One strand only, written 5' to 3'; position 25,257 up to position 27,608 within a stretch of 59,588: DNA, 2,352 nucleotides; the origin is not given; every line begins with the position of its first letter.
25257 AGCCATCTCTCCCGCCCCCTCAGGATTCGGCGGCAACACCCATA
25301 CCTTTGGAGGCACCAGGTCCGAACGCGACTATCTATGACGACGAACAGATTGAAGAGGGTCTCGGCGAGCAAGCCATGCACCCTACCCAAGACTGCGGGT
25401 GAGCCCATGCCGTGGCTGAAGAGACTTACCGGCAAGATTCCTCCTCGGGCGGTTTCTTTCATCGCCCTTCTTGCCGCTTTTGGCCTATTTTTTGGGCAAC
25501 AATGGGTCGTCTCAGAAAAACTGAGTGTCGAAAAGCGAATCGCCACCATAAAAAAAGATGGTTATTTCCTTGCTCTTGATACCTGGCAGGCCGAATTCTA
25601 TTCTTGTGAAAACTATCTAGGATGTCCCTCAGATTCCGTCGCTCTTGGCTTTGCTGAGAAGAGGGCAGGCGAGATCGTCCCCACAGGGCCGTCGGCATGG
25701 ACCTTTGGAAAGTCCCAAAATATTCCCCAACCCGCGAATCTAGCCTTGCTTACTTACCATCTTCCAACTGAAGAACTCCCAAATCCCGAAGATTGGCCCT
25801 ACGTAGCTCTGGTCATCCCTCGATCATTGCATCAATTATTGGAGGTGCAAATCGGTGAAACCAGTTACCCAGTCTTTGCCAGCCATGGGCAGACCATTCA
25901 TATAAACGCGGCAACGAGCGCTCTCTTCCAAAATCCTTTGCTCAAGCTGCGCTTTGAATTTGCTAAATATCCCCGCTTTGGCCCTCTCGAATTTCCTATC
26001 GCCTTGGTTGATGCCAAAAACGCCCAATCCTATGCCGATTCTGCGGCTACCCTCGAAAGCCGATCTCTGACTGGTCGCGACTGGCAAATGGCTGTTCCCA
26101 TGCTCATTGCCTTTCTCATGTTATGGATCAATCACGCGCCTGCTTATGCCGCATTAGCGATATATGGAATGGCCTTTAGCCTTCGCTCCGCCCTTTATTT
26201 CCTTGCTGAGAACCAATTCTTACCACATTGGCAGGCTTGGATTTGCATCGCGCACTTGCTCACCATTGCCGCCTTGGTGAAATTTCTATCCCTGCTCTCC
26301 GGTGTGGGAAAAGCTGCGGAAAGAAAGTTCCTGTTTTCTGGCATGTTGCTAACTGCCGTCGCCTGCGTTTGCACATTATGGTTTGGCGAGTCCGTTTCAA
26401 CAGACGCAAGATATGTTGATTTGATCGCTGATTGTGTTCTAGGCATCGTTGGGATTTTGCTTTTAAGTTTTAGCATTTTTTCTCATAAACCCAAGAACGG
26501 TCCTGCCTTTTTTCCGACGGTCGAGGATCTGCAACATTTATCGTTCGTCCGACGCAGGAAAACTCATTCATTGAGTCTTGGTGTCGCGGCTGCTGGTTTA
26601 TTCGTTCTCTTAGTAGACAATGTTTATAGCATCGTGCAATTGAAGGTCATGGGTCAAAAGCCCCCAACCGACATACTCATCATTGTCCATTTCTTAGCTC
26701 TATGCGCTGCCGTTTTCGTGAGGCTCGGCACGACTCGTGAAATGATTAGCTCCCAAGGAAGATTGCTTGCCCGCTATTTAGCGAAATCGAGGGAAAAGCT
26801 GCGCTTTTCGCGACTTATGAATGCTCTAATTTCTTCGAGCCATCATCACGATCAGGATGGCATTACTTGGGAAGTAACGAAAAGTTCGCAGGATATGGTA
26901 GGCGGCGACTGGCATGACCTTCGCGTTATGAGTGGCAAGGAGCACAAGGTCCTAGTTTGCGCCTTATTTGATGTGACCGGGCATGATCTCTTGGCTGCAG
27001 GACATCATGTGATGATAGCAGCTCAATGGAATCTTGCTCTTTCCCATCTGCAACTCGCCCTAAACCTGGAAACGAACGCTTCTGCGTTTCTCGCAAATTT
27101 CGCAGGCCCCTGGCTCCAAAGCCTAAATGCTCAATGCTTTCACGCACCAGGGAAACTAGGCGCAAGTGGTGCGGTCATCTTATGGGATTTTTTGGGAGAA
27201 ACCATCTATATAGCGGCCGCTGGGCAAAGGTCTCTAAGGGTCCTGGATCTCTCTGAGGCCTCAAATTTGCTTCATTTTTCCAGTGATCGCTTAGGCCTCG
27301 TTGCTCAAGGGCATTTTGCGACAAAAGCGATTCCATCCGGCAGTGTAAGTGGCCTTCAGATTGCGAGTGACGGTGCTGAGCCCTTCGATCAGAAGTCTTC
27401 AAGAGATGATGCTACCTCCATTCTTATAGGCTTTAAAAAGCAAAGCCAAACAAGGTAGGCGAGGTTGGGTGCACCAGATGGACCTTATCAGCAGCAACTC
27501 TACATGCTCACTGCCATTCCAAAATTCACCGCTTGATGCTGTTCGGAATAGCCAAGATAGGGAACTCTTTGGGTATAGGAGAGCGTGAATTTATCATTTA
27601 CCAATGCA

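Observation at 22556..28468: Envelope cluster of LRR lipoprotein, expanded trypsin-like lipoprotein, 7TM-receptor SpoIIE phosphatase and OM barrel: candidate undescribed surface-sensing system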

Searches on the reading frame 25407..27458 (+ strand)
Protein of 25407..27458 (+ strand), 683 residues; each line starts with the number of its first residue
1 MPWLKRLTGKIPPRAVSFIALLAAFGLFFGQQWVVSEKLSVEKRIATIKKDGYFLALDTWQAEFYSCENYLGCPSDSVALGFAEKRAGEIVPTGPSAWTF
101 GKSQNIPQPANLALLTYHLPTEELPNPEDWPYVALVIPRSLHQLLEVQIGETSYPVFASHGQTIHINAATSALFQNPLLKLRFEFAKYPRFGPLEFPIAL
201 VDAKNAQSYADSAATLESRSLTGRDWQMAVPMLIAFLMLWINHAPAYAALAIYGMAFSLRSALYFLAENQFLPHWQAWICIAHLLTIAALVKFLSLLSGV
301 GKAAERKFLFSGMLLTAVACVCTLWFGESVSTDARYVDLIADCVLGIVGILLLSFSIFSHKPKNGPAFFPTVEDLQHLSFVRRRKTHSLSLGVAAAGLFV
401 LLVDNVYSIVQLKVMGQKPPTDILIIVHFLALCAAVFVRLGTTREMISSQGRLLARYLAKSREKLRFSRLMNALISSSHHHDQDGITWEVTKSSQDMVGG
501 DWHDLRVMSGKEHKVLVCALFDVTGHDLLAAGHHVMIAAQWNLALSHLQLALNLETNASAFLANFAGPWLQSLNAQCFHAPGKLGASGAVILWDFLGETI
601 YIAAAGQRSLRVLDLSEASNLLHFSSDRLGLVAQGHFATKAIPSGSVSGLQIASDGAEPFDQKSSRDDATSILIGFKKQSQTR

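Call 3: search_protein_families(library=pfam, proteins=[window:25407-27458:+], max_evalue=1)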
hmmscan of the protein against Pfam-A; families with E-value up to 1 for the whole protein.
window:25407-27458:+ (683 aa): 0 families

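Call 4: search_protein_families(library=ncbifam, proteins=[window:25407-27458:+], max_evalue=1)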
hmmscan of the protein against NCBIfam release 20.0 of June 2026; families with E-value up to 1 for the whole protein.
window:25407-27458:+ (683 aa): 0 families

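Call 7: find_homologous_proteins(query=window:25407-27458:+, max_evalue=0.001)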
Query window:25407-27458:+ (683 aa): 1 proteins with E <= 0.001 among 8000 candidates.
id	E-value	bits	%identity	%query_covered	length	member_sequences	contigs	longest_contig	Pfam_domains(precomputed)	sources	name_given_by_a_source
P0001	0.0e+0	1545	100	100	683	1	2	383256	-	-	-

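Call 8: search_solved_structures(query=window:25407-27458:+, max_evalue=10, show_alignments=2)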
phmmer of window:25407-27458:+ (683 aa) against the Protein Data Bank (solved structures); distinct sequences matched with E-value up to 10: 2.
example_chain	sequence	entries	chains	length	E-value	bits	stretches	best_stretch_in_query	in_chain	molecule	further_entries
4d7w_A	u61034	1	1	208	0.74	11.2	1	497-535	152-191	SORTASE FAMILY PROTEIN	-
5tot_A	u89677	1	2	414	1.5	10.2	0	29-94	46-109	Aspartate aminotransferase, cytoplasmic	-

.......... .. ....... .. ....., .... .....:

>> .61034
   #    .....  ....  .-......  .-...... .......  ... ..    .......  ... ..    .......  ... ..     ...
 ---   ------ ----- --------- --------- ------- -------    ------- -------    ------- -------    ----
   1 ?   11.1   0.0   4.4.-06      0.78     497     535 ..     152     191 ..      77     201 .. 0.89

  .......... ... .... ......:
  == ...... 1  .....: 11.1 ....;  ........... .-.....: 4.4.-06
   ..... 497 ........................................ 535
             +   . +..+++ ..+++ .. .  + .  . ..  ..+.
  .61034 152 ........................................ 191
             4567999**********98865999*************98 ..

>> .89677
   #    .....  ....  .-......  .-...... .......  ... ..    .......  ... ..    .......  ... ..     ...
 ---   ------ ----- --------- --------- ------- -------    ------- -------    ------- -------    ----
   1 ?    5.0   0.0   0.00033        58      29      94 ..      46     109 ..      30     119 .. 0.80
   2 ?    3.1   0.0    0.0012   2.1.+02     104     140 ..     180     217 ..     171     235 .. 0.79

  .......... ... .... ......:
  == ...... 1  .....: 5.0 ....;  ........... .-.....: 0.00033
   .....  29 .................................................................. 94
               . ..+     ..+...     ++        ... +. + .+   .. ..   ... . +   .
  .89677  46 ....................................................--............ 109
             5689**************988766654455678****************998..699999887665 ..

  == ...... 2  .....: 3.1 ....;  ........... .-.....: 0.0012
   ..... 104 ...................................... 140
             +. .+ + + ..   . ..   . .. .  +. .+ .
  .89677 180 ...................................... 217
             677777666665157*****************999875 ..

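Call 10: find_encoding_contigs(protein=P0001, flank=10000, max_places=6)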
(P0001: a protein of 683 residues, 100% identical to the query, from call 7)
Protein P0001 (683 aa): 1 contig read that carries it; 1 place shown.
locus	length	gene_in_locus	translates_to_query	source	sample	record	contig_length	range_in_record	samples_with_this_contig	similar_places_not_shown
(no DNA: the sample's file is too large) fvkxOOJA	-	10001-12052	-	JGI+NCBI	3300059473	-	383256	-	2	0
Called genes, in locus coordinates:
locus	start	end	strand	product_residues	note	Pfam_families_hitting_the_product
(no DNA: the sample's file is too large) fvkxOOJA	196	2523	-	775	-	PF18072:FGAR-AT_linker, PF00586:AIRS, PF02769:AIRS_C, PF00586:AIRS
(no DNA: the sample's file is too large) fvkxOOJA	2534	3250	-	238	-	PF13507:GATase_5, PF07685:GATase_3 (weak)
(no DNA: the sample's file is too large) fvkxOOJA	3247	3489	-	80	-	PF02700:PurS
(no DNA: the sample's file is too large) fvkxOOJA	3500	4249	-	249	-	PF13085:Fer2_3, PF00111:Fer2 (faint), PF13183:Fer4_8, PF13237:Fer4_10 (weak), PF12838:Fer4_7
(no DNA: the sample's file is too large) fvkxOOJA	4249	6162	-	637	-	PF00890:FAD_binding_2, PF01266:DAO (faint), PF07992:Pyr_redox_2 (faint), PF02910:Succ_DH_flav_C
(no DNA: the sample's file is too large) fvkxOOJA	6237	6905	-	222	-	-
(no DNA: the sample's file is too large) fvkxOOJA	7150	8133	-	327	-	PF13855:LRR_8, PF12799:LRR_4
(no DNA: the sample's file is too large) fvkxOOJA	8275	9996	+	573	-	-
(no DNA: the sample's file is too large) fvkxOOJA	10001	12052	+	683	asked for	-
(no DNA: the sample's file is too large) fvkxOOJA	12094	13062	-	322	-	-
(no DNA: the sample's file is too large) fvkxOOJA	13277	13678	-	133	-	PF02699:YajC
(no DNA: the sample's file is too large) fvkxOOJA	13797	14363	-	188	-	PF04140:ICMT, PF04191:PEMT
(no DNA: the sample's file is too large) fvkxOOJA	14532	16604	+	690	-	PF00580:UvrD-helicase, PF13245:AAA_19, PF13604:AAA_30 (faint), PF01443:Viral_helicase1 (faint), PF13087:AAA_12 (faint), PF13361:UvrD_C, PF13538:UvrD_C_2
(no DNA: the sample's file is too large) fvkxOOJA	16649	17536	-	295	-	PF00140:Sigma70_r1_2, PF04542:Sigma70_r2, PF04545:Sigma70_r4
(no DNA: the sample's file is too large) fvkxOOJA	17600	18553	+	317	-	PF00781:DAGK_cat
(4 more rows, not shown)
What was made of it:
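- Checked: They match the gene calls on the 383-kb source contig: 327, 573, 683 and 322 aa (call 10). The flanks are purLQS-sdhCAB on one side and yajC on the other (call 10).
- In the window the module lies next to an OM-barrel gene and yajC (call 10).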

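Call 28: search_protein_representatives(protein=window:25407-27458:+)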
Query: 683 residues. Proteins with E-value up to 0.001 (for the whole library): 62; up to 1e-10: 38; up to 1e-30: 0. The best 62 are listed.
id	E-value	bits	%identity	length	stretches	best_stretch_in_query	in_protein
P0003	6.0e-30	120.6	26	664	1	25-656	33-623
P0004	1.5e-29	119.3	100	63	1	621-683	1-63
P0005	1.4e-26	109.5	27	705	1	14-659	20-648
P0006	9.3e-26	106.8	26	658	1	24-657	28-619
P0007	2.6e-25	105.3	28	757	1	102-541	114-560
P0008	7.0e-23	97.3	25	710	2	55-548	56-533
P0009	1.6e-20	89.5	24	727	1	53-545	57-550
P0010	1.7e-20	89.4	23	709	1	20-621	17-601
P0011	2.0e-20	89.1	25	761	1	26-663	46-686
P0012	1.5e-19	86.2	26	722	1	110-557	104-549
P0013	2.3e-18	82.3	25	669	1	55-609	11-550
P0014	4.9e-18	81.3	25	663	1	113-626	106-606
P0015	7.8e-18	80.6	25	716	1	49-630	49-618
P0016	1.6e-17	79.5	23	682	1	45-552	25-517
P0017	2.7e-17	78.8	26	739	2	48-303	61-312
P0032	1.0e-12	63.7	21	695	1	111-615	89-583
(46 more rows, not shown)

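Call 30: search_protein_families(library=pfam, alignment_id=A1, max_evalue=0.001)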
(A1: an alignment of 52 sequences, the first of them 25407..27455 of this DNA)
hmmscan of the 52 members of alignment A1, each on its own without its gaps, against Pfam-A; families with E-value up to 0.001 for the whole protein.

A. member 1, window:25407-27455:+ (683 aa): 0 families

B. families by the number of members that match (of 52 scanned): 1 family
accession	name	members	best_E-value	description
PF07228.17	SpoIIE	49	1.4e-27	Stage II sporulation protein E (SpoIIE)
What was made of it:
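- On SpoIIE / PP2C (PPM) phosphatase: But 49 of 52 full-length relatives hit PF07228, with a best E of 1.4e-27 (call 30).
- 49 of 52 relatives carry Pfam SpoIIE (call 30).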

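Call 36: find_related_loci(query=A3, collection=genome_contigs, flank=8000)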
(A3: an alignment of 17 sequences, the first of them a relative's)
Query A3 (739 aa) in genome_contigs; peptide patterns used: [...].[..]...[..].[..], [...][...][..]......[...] (x = any residue, [..] = any of these).
600 stretches matched a pattern (row limit reached: there are more); 246 encode a relative of the query (tblastn E <= 1e-3); the best 80 are kept; 80 distinct loci.
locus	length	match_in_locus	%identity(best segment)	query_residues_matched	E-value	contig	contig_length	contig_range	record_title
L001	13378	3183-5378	77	16-738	0e+0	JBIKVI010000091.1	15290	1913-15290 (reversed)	MAG: Silvanigrellaceae bacterium isolate ME2015-08-22_3300042470_group6_bin159 Rohwer_bin1152_scaffold_3464_c1, whole ge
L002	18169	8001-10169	42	12-725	7e-161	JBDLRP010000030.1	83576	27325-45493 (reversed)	MAG: Pseudomonadota bacterium isolate icacos_2019_sw_WHONDRS-S19S_0094_B_bin.37 scaffold_1992059, whole genome shotgun s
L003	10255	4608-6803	41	12-734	1e-158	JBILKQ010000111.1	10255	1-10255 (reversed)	MAG: Silvanigrellaceae bacterium isolate ME2017-07-14_3300042517_group7_bin117 Rohwer_bin1147_scaffold_4373_c1, whole ge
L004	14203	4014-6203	40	12-736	7e-158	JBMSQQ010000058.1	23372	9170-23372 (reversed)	MAG: Silvanigrellaceae bacterium isolate ARD_V5_S3_50percent_ser_metabat.34 NODE_382_length_23372_cov_5.543766, whole ge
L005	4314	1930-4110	40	3-728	4e-155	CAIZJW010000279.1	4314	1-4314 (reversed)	MAG: uncultured Silvanigrella sp. isolate Loc090721-4m_bin-0602 genome assembly, contig: bin-0602:279/326, whole genome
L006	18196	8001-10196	40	1-726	2e-150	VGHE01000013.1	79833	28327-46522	MAG: Betaproteobacteria bacterium isolate M_surface_10_m2_064 M_surface_10_m2_064_Ga0194123_10000428, whole genome shotg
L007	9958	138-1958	43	117-725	3e-148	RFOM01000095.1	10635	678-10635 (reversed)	MAG: Proteobacteria bacterium isolate WB4_1_1462 contig_100_94, whole genome shotgun sequence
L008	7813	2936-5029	39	40-729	8e-148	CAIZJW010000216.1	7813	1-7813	MAG: uncultured Silvanigrella sp. isolate Loc090721-4m_bin-0602 genome assembly, contig: bin-0602:216/326, whole genome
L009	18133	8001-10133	39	27-722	6e-147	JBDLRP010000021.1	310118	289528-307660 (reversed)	MAG: Pseudomonadota bacterium isolate icacos_2019_sw_WHONDRS-S19S_0094_B_bin.37 scaffold_549022, whole genome shotgun se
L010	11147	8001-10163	38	11-728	6e-145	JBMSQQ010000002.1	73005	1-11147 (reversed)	MAG: Silvanigrellaceae bacterium isolate ARD_V5_S3_50percent_ser_metabat.34 NODE_11_length_73005_cov_5.008005, whole gen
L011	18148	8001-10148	39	27-732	9e-145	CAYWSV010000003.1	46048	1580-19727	MAG TPA_asm: uncultured Oligoflexia bacterium isolate SRP278252_co3_411 genome assembly, contig: NODE_1015_length_46048_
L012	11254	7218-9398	36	14-722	2e-140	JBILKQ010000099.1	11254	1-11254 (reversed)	MAG: Silvanigrellaceae bacterium isolate ME2017-07-14_3300042517_group7_bin117 Rohwer_bin1147_scaffold_3578_c1, whole ge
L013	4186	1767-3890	37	27-726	7e-143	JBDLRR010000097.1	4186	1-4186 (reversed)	MAG: Pseudomonadota bacterium isolate icacos_2019_sw_WHONDRS-S19S_0094_B_bin.43 scaffold_1897434, whole genome shotgun s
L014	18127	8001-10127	35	10-726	2e-137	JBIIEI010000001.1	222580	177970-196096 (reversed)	MAG: Silvanigrellaceae bacterium isolate ME2000-09-26pf_3300044610_group1_bin154 Rohwer_bin1149_scaffold_13_c1, whole ge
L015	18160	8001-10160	47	7-724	0e+0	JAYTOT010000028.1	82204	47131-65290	MAG: Pseudomonadota bacterium isolate GFS_4193 GFS_4193_27, whole genome shotgun sequence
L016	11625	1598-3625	34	33-724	7e-123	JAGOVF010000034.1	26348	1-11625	MAG: Oligoflexales bacterium isolate Gw_Eff_bin_545 Gw_Eff_3557_length_26348_cov_5.401053, whole genome shotgun sequence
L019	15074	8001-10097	25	51-724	3e-69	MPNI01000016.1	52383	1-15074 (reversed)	MAG: Proteobacteria bacterium bin106 NODE_1098_length_52383_cov_8.80856_ID_2195, whole genome shotgun sequence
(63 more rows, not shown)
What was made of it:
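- Tried and rejected: A 17-sequence subset worked (call 36).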

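Call 40: search_protein_families(library=pfam, proteins=[L001:325-2976:+, L010:5937-7907:+, L013:3-1712:+, L015:5360-7957:+, L016:154-1509:+, L019:6806-7906:+, L008:5191-7545:-, L012:9407-11254:+, L001:5415-7430:+, L014:4328-7972:-], max_evalue=0.01)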
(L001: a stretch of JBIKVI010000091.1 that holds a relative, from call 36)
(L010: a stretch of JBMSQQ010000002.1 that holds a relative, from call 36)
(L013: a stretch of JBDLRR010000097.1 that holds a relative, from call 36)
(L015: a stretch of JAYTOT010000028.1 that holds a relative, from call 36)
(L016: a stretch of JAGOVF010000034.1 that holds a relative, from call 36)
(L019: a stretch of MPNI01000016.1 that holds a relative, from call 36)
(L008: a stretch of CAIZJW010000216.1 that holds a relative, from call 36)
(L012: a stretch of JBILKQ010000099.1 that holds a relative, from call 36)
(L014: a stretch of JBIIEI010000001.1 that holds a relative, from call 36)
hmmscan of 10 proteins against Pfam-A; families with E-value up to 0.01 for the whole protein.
L001:325-2976:+ (883 aa): 6 families
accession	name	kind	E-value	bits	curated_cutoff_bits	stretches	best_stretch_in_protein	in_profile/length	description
PF08482.15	HrpB_C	-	2.6e-41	141.5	25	1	738-869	2-133/133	ATP-dependent helicase C-terminal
PF00271.37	Helicase_C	-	5.3e-09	36.7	23.5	1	213-333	10-109/110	Helicase conserved C-terminal domain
PF00270.35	DEAD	-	2.3e-08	34.4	26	1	26-165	13-161/167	DEAD/DEAH box helicase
PF04408.29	HA2_N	-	2.1e-07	31.2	21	1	402-427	4-29/29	Helicase associated domain (HA2), winged-helix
PF24473.1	CON_HrpB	-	6.7e-05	23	27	1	642-675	1-34/35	ATP-dependent RNA helicase HrpB, connector region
PF21010.2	HA2_C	-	0.00019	22.3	21.3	1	428-470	1-45/77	Helicase associated domain (HA2), ratchet-like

L010:5937-7907:+ (656 aa): 3 families
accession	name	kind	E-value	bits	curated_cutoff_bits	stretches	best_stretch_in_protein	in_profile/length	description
PF13387.12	Lnb_N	-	2.6e-42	144.8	22.2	1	151-320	4-173/175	Lnb N-terminal periplasmic domain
PF25225.1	DUF7843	-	1.1e-19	71.1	25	1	53-128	2-78/79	Domain of unknown function (DUF7843)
PF25222.1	DUF7840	-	7e-12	45.9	27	1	440-646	7-211/224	Domain of unknown function (DUF7840)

L013:3-1712:+ (569 aa): 3 families
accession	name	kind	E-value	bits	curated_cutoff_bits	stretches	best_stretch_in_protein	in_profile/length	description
PF13387.12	Lnb_N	-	4.7e-42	143.9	22.2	1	67-235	6-174/175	Lnb N-terminal periplasmic domain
PF25222.1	DUF7840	-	5.7e-13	49.5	27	1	378-562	27-214/224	Domain of unknown function (DUF7840)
PF25225.1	DUF7843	-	5.6e-09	36.8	25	1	1-41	37-77/79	Domain of unknown function (DUF7843)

L015:5360-7957:+ (865 aa): 5 families
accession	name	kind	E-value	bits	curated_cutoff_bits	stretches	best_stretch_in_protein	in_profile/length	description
PF08482.15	HrpB_C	-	1.3e-41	142.5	25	1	717-848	2-133/133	ATP-dependent helicase C-terminal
PF00271.37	Helicase_C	-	3.9e-10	40.4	23.5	1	206-329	7-109/110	Helicase conserved C-terminal domain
PF00270.35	DEAD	-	8e-09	35.9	26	1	16-161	7-161/167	DEAD/DEAH box helicase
PF04408.29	HA2_N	-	1.5e-07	31.7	21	1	401-426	4-29/29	Helicase associated domain (HA2), winged-helix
PF07652.20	Flavi_DEAD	-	9.5e-05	22.9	21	1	25-159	6-135/148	Flavivirus DEAD domain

L016:154-1509:+ (451 aa): 0 families

L019:6806-7906:+ (366 aa): 1 family
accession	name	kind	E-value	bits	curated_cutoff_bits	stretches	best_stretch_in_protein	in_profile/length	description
PF01678.24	DAP_epimerase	-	2.1e-18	67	34.7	2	8-103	3-84/121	Diaminopimelate epimerase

L008:5191-7545:- (784 aa): 0 families

L012:9407-11254:+ (616 aa): 0 families

L001:5415-7430:+ (671 aa): 0 families

L014:4328-7972:- (1214 aa): 6 families
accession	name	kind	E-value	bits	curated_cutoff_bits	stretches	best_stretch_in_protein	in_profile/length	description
PF02463.25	SMC_N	-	2.2e-65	220.6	40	1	7-1183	2-219/220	RecF/RecN/SMC N terminal domain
PF13476.12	AAA_23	-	1.3e-14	55.8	27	1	9-220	1-188/201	AAA domain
PF13175.12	AAA_15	-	9.2e-13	49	32.1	1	5-369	1-262/374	AAA ATPase domain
PF13304.12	AAA_21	-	2.3e-07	31.6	27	1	30-111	1-88/304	AAA domain, putative AbiEii toxin, Type IV TA system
PF13555.12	AAA_29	-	2e-06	27.9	27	1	7-55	1-49/61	P-loop containing region of AAA domain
PF06470.18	SMC_hinge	-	0.00061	20.6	22.5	1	528-634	4-107/116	SMC proteins Flexible Hinge Domain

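Call 46: find_homologous_proteins(query=A4, max_evalue=0.001)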
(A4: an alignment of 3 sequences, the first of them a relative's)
Query A4 (3 sequences) (783 aa, profile of the alignment): 22 proteins with E <= 0.001 among 8000 candidates.
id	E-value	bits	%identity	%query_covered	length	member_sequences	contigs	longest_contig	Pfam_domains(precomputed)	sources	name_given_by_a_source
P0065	5.1e-297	1005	36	97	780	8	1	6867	-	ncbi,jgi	jgi:hypothetical protein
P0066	3.9e-285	966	93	100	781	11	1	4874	-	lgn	-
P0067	6.2e-248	843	81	100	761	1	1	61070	-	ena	-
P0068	1.4e-246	838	80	100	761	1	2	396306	-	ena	-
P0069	6.2e-221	754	35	98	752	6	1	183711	-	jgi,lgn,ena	-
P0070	3.0e-219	748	70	96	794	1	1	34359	-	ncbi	-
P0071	3.9e-212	725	68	100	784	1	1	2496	-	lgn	-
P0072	1.2e-206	706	71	100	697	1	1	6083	-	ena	-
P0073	4.8e-194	665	64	96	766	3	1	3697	-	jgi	-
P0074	1.3e-184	634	60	100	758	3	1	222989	-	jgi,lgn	jgi:hypothetical protein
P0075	6.2e-180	618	59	97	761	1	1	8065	-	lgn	-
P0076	6.2e-180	618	60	100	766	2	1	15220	-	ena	-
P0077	1.7e-169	584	35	100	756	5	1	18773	-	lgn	-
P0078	2.5e-168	580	37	95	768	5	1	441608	-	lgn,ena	-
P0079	1.9e-137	478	36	95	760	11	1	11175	-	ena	-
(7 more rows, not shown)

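Call 47: find_encoding_contigs(protein=P0068, flank=6000, max_places=2)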
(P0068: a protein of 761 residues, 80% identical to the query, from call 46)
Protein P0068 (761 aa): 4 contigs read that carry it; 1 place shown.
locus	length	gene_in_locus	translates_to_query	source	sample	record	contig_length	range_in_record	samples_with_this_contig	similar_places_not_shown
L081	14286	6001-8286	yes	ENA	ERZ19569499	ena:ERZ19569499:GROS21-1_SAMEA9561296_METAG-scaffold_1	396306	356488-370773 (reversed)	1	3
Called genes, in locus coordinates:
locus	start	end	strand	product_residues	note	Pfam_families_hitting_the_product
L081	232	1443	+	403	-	PF00072:Response_reg, PF24575:TPR_Slam (faint), PF25063:ARM_TT21_C (faint), PF07719:TPR_2 (faint), PF25058:ARM_TT21 (weak), PF12895:ANAPC3 (weak), PF13432:TPR_16 (weak), PF14559:TPR_19 (weak), +12 more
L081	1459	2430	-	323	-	PF00478:IMPDH (faint), PF03060:NMO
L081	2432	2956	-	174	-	PF14539:DUF4442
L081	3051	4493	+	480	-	PF01523:PmbA_TldD_1st, PF19289:PmbA_TldD_3rd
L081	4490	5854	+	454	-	PF19289:PmbA_TldD_3rd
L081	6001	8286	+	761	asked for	-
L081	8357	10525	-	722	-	PF07228:SpoIIE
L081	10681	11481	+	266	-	PF00089:Trypsin, PF13365:Trypsin_2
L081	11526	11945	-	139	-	PF00383:dCMP_cyt_deam_1, PF14437:MafB19-deam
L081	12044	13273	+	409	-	PF00089:Trypsin, PF13365:Trypsin_2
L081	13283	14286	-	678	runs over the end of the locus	PF16177:ACAS_N, PF00501:AMP-binding, PF13193:AMP-binding_C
